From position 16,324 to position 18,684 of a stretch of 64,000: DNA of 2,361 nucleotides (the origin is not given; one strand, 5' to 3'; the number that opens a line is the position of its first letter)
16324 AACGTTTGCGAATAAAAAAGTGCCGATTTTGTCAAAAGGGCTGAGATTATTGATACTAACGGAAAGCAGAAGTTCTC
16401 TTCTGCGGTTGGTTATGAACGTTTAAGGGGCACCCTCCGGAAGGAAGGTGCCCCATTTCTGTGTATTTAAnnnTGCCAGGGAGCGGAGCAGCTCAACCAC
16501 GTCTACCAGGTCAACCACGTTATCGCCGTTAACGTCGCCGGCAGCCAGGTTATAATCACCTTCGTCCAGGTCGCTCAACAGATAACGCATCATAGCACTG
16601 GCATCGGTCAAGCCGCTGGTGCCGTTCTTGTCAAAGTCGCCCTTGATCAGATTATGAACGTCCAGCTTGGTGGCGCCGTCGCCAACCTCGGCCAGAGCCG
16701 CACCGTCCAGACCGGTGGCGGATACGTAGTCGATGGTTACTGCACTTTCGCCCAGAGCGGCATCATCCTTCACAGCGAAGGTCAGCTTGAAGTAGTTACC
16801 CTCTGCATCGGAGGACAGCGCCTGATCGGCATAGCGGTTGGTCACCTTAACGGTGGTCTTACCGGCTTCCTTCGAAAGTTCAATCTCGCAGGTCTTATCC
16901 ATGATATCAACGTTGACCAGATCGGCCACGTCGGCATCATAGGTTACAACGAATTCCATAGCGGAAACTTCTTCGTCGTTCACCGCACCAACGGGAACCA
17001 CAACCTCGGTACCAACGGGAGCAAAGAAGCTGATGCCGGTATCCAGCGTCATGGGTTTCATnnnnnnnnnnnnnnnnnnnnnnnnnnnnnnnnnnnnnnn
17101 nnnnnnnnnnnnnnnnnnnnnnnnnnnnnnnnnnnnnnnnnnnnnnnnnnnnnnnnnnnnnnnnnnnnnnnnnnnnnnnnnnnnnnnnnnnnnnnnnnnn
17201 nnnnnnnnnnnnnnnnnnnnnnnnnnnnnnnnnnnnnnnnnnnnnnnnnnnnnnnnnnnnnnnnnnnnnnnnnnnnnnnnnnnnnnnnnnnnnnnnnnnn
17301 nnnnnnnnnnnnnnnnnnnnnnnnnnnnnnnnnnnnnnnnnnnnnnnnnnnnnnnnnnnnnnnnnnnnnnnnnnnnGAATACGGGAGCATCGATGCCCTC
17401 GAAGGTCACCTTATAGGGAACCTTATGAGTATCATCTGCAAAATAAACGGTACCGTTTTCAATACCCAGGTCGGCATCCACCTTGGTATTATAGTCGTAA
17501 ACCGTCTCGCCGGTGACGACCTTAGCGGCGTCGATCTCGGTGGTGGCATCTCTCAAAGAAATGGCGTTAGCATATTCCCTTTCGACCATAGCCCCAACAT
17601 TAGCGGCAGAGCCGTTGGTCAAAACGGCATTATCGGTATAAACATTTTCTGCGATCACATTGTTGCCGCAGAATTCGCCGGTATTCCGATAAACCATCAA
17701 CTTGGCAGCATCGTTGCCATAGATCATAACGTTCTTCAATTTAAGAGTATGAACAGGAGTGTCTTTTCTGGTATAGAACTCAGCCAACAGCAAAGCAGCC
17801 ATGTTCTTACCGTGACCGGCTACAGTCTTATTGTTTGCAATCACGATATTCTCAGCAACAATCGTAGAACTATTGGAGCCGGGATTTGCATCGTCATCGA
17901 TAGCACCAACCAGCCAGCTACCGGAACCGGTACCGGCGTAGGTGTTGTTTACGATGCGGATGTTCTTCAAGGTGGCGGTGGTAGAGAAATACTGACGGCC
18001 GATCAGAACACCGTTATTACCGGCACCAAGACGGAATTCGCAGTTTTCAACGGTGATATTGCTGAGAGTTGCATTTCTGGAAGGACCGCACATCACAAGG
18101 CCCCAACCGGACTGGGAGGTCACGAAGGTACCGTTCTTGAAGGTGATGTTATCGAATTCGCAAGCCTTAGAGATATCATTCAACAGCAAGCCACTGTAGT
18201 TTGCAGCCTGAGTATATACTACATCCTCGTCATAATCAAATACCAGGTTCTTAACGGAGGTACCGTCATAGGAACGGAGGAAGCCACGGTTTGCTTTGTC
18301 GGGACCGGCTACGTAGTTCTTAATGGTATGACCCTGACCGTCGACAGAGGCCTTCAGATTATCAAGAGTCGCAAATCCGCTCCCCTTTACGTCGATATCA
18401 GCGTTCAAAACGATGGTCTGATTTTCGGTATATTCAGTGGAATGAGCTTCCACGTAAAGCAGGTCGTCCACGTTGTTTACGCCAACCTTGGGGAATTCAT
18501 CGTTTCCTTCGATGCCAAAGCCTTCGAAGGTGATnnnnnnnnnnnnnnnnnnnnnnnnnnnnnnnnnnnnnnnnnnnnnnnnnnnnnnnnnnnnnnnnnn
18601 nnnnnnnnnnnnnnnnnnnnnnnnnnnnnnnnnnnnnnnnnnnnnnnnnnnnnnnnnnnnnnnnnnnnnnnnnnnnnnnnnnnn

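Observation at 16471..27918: Tandem pair of giant secreted beta-helix paralogs, each ending in a cohesin-like module fused directly to a dockerin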

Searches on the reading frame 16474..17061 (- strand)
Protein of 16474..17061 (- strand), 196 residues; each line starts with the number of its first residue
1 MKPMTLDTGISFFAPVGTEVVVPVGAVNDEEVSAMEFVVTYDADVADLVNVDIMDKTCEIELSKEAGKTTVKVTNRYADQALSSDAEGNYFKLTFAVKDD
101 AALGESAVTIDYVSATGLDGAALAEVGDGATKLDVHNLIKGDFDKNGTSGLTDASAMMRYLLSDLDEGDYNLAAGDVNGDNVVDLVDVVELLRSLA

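Call 10: search_solved_structures(query=window:16474-17061:-, max_evalue=10, show_alignments=2)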
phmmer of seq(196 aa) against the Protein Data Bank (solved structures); distinct sequences matched with E-value up to 10: 21.
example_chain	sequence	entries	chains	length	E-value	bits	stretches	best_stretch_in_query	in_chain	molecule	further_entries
4dh2_B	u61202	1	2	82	0.00092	22.5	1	139-193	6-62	Dockerin type 1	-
5nrk_B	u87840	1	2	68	0.00097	22.4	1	141-189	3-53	DocCel5: Type I dockerin repeat domain from A. cellulolyticus family 5 endoglucanase WP_01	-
4ums_A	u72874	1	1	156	0.0015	21.8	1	13-127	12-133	CELLULOSOMAL ANCHORING SCAFFOLDIN B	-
5nrm_B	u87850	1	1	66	0.004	20.4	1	141-188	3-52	DocCel5: Type I dockerin repeat domain from A. cellulolyticus family 5 endoglucanase WP_01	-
8zvk_A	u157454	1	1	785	0.0042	20.4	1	138-194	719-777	AaBgIC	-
5nrk_A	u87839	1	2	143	0.006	19.8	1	16-115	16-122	Endoglucanase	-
5nrm_A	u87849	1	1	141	0.006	19.8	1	16-115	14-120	Endoglucanase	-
4uyq_B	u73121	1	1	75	0.01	19.1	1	139-189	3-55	Cellulosomal scaffoldin adaptor protein B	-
9qf9_A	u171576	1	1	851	0.014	18.6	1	137-189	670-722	Ruminococcus bromii Amy16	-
1ohz_B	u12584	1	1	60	0.068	16.4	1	139-163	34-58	ENDO-1,4-BETA-XYLANASE Y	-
4uyp_B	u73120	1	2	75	0.086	16.1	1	139-189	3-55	Cellulosomal scaffoldin adaptor protein B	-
2ccl_B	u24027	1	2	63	0.16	15.2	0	139-163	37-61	ENDO-1,4-BETA-XYLANASE Y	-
6kg9_A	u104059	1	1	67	0.19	15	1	136-194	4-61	And cellulose-binding endoglucanase family 9 CelL ortholog dockerin domain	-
6kge_D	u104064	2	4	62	0.39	14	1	137-194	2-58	And cellulose-binding endoglucanase family 9 CelL ortholog dockerin domain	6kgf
6kgc_B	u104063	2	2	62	0.46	13.7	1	137-194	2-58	And cellulose-binding endoglucanase family 9 CelL ortholog dockerin domain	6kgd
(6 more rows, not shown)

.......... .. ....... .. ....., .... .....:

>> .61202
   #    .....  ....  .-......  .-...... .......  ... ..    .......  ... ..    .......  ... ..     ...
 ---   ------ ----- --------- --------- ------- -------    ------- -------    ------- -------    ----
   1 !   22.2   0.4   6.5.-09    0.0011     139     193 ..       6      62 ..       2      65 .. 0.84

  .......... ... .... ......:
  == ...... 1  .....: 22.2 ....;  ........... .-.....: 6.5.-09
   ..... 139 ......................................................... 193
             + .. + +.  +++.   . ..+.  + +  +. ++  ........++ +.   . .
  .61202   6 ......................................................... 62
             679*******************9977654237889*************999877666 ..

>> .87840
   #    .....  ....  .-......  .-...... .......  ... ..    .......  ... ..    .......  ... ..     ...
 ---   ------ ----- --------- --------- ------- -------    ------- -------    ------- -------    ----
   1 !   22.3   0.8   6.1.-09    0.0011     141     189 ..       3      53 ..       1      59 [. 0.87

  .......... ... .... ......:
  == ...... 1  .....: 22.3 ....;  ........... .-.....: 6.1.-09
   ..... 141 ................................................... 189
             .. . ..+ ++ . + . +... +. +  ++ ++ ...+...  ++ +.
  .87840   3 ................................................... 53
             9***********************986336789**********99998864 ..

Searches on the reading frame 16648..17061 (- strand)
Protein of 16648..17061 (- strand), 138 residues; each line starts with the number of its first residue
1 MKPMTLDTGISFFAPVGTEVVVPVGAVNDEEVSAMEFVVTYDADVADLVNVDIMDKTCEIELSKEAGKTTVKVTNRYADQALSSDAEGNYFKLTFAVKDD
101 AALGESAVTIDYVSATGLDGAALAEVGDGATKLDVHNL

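Call 8: search_protein_families(library=pfam, proteins=[window:16648-17061:-], max_evalue=10)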
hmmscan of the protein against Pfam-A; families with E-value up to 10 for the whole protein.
seq(138 aa): 1 family
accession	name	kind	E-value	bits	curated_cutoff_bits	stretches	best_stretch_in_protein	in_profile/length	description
PF00963.24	Cohesin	-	1.7e-10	41.7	24.1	1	15-117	11-121/139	Cohesin domain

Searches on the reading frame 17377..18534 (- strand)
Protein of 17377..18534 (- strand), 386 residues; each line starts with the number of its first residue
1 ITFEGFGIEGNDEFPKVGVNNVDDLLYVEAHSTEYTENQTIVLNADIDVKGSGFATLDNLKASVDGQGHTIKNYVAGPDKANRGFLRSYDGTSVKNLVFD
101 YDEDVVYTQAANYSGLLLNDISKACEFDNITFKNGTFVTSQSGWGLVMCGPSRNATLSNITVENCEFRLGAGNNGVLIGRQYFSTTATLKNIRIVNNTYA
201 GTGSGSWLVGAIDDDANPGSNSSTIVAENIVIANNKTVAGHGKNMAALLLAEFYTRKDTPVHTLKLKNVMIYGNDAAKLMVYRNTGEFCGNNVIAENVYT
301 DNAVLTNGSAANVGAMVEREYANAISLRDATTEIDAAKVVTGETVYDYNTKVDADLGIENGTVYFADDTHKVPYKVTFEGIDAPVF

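Call 40: search_protein_families(library=pfam, max_evalue=10, proteins=[window:17377-18534:-])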
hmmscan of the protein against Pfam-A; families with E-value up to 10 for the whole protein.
seq(386 aa): 1 family
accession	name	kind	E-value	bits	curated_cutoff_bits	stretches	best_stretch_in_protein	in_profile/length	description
PF11289.13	bCoV_viroporin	-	0.087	12.7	27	1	265-383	134-250/273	Betacoronavirus viroporin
